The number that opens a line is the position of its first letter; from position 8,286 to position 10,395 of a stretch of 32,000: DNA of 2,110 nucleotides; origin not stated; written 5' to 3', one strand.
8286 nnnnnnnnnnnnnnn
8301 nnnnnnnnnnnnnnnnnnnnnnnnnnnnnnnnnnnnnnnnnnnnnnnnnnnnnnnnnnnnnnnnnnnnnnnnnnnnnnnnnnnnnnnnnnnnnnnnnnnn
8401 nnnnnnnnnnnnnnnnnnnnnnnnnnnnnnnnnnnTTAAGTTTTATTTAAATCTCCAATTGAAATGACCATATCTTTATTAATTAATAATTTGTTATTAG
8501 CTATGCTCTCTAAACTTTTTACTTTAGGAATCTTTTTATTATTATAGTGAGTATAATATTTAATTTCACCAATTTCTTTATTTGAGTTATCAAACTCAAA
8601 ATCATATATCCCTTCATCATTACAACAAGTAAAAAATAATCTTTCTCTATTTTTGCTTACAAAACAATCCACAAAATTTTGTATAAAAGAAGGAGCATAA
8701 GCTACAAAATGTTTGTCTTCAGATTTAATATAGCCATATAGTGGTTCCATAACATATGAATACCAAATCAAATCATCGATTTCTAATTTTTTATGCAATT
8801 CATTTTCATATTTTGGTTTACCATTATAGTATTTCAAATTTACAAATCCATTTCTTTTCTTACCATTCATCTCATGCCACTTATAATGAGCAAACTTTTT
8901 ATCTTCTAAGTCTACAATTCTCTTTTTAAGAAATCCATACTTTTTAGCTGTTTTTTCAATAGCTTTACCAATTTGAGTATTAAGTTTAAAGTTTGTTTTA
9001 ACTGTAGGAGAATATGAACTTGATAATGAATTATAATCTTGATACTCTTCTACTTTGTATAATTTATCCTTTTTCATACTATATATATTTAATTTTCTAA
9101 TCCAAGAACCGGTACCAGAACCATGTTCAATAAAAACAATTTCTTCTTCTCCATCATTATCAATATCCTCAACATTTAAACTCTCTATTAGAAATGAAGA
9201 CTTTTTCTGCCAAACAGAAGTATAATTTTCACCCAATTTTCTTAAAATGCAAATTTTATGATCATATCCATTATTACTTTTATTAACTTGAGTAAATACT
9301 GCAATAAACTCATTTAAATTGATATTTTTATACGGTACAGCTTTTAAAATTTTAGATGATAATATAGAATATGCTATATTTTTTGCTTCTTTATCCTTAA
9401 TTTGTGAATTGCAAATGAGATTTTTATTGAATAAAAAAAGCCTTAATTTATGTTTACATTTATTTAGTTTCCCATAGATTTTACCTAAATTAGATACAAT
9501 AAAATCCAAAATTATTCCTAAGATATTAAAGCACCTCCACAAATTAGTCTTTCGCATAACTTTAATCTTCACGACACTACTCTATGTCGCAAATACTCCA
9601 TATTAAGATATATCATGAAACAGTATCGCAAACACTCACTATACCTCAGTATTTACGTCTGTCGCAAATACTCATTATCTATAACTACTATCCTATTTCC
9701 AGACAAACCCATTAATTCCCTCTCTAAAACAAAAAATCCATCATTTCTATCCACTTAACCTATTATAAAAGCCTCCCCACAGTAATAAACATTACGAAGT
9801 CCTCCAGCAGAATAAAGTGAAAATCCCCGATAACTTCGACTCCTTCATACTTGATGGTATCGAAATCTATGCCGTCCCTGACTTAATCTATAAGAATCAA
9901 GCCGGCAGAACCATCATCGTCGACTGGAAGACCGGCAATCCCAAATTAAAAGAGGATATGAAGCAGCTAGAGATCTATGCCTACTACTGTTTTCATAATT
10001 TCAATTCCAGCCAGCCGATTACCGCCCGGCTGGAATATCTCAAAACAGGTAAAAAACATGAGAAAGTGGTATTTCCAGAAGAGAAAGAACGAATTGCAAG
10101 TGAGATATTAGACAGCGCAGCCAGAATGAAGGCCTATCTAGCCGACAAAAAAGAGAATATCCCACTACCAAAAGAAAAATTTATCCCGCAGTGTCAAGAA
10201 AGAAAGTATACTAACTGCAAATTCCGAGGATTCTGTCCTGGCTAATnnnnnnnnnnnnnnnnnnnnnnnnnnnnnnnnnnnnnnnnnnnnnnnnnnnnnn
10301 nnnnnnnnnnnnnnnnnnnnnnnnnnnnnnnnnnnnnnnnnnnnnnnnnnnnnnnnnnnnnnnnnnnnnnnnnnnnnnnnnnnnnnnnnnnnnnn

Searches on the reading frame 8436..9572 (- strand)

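Call 7: search_protein_families(library=pfam, proteins=[window:8436-9572:-], max_evalue=1)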
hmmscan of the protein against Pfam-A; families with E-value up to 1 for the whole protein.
window:8436-9572:- (378 aa): 1 family
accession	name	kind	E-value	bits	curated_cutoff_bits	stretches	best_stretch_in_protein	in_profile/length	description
PF16743.10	PliI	-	0.0085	16.2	27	1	129-176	59-105/123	Periplasmic lysozyme inhibitor of I-type lysozyme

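Call 52: search_protein_families(library=phrogs, proteins=[window:8436-9572:-], max_evalue=0.01)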
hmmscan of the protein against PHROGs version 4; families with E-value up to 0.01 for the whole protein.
window:8436-9572:- (378 aa): 0 families

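Call 78: search_protein_families(library=ncbifam, proteins=[window:8436-9572:-], max_evalue=0.01)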
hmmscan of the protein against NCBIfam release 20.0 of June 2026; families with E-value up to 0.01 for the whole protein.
window:8436-9572:- (378 aa): 0 families

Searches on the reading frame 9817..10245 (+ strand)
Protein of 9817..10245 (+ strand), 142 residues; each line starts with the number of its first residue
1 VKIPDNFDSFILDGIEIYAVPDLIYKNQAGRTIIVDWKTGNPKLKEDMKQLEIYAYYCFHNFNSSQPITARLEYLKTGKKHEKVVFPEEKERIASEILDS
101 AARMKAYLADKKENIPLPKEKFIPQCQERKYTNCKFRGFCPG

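Call 36: search_protein_families(library=pfam, proteins=[window:9817-10245:+], max_evalue=0.001)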
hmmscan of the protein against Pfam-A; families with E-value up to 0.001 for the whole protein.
window:9817-10245:+ (142 aa): 2 families
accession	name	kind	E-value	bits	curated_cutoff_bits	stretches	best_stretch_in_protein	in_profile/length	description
PF12705.13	PDDEXK_1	-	1.9e-10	41.5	22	1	14-141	121-247/247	PD-(D/E)XK nuclease superfamily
PF01930.23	Cas_Cas4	-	0.00016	22.3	22.7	1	21-140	56-158/160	Domain of unknown function DUF83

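Call 52: search_protein_families(library=phrogs, proteins=[window:9817-10245:+], max_evalue=0.01)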
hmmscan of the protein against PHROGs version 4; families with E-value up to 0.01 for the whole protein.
window:9817-10245:+ (142 aa): 5 families
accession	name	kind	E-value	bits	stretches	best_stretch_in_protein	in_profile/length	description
phrog_69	-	DNA, RNA and nucleotide metabolism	2.5e-10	41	1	7-141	198-324/501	exonuclease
phrog_1706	-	DNA, RNA and nucleotide metabolism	0.00016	22.3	1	13-141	118-243/293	CRISPR/Cas system associated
phrog_1870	-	DNA, RNA and nucleotide metabolism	0.0004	20.7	1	10-58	161-208/313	exonuclease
phrog_3953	-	DNA, RNA and nucleotide metabolism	0.00083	20.1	1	33-109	107-182/186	exonuclease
phrog_1218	-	DNA, RNA and nucleotide metabolism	0.0025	18.1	1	22-90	145-221/364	exonuclease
